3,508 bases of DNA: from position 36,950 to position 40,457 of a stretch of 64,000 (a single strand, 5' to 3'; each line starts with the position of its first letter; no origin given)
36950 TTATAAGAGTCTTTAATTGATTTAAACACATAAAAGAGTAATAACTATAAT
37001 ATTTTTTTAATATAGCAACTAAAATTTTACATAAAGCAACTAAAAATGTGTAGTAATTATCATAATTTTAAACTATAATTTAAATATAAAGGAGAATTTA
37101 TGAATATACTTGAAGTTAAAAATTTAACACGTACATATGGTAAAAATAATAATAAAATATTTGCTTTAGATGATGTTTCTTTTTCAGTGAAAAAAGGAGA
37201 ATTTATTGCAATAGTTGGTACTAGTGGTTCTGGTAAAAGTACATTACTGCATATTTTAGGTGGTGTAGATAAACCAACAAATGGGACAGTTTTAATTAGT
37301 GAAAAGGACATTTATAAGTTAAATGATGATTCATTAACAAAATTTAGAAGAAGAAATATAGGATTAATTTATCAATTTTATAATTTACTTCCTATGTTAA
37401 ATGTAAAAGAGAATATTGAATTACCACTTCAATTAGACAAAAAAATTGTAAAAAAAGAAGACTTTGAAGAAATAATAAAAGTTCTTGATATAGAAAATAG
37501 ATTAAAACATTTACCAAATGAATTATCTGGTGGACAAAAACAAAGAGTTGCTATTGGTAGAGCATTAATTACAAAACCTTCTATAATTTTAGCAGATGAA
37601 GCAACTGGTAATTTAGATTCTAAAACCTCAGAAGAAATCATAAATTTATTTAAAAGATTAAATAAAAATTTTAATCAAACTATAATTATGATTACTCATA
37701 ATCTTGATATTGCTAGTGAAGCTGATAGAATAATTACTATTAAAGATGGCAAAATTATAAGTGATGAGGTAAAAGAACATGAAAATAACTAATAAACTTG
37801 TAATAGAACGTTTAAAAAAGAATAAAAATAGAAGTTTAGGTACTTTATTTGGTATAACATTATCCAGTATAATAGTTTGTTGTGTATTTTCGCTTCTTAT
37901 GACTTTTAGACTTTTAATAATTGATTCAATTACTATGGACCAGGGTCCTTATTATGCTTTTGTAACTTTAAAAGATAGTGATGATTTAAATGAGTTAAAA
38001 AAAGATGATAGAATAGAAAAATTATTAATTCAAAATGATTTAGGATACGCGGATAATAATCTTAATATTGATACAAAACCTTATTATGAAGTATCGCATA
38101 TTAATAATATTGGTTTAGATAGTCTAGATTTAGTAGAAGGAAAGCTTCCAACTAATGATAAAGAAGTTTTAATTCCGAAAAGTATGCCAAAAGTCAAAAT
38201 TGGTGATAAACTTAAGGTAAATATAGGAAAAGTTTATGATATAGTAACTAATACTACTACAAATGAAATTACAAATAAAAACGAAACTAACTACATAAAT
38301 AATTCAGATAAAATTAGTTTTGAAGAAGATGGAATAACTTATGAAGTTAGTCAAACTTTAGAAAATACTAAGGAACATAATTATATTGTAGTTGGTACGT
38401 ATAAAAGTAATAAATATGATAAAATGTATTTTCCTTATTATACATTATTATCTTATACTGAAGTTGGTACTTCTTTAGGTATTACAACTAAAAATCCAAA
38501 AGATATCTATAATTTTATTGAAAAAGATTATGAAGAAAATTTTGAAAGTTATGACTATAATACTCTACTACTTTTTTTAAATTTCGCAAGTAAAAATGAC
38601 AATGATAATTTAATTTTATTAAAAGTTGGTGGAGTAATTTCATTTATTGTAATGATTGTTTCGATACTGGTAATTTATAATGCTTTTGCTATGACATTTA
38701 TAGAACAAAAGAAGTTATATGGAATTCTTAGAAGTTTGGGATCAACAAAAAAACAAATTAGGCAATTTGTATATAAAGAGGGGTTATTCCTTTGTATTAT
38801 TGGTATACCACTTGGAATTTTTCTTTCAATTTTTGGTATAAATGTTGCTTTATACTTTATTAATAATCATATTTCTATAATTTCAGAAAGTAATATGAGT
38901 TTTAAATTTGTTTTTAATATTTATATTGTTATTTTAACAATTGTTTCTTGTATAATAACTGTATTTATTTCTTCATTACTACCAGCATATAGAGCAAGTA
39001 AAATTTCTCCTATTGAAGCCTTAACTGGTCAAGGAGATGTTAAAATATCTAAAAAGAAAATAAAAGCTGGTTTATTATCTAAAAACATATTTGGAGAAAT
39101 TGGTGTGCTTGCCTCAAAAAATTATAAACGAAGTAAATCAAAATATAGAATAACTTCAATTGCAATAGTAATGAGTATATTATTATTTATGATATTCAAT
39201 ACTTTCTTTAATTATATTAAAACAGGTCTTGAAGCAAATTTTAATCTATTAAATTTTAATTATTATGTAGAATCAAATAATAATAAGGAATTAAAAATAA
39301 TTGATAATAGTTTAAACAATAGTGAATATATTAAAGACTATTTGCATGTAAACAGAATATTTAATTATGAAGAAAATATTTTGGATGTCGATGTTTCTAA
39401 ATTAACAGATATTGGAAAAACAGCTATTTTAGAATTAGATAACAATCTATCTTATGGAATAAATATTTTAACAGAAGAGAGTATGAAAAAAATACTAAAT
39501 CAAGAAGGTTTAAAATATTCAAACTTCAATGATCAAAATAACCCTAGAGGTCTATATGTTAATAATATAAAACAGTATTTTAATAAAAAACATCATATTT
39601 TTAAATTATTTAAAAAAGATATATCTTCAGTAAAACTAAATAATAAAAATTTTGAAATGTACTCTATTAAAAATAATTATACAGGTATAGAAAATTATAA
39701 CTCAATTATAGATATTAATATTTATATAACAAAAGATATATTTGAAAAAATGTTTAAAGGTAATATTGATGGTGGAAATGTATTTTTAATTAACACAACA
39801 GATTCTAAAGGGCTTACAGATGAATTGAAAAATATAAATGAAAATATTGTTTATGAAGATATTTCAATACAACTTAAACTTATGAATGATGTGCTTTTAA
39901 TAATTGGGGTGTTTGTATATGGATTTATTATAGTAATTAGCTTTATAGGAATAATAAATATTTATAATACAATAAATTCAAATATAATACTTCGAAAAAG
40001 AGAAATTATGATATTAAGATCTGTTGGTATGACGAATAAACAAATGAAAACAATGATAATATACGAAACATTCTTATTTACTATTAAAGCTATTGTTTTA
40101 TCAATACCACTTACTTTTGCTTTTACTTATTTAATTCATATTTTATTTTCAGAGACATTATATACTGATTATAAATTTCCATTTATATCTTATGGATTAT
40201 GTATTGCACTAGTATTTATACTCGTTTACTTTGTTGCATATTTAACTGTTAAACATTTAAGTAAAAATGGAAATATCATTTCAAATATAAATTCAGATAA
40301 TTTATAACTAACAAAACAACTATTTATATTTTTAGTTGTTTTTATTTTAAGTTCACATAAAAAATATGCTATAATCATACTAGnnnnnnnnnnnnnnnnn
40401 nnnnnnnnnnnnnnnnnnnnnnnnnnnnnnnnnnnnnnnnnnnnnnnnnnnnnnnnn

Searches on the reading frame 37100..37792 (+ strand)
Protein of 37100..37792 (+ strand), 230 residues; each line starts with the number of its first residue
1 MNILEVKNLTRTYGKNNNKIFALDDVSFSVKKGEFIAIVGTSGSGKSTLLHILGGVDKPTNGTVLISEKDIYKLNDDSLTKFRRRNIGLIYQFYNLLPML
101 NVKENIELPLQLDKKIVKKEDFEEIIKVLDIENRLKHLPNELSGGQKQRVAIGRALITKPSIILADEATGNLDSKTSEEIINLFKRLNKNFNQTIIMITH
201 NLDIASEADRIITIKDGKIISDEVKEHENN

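Call 47: search_protein_families(library=pfam, proteins=[window:37100-37792:+], max_evalue=0.00001)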
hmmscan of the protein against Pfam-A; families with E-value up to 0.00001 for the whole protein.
window:37100-37792:+ (230 aa): 2 families
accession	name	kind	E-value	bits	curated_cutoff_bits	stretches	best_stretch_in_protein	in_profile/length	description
PF00005.33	ABC_tran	-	7.3e-36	124.2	25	1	23-169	1-136/137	ABC transporter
PF02463.25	SMC_N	-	6.2e-09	36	40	1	29-215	21-212/220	RecF/RecN/SMC N terminal domain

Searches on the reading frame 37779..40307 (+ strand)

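Call 47: search_protein_families(library=pfam, proteins=[window:37779-40307:+], max_evalue=0.00001)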
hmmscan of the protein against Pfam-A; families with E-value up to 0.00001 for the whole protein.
window:37779-40307:+ (842 aa): 1 family
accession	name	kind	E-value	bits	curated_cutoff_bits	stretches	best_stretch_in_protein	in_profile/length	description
PF02687.27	FtsX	-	2.3e-33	115.2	25.5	2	716-829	3-117/120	FtsX-like permease C-terminal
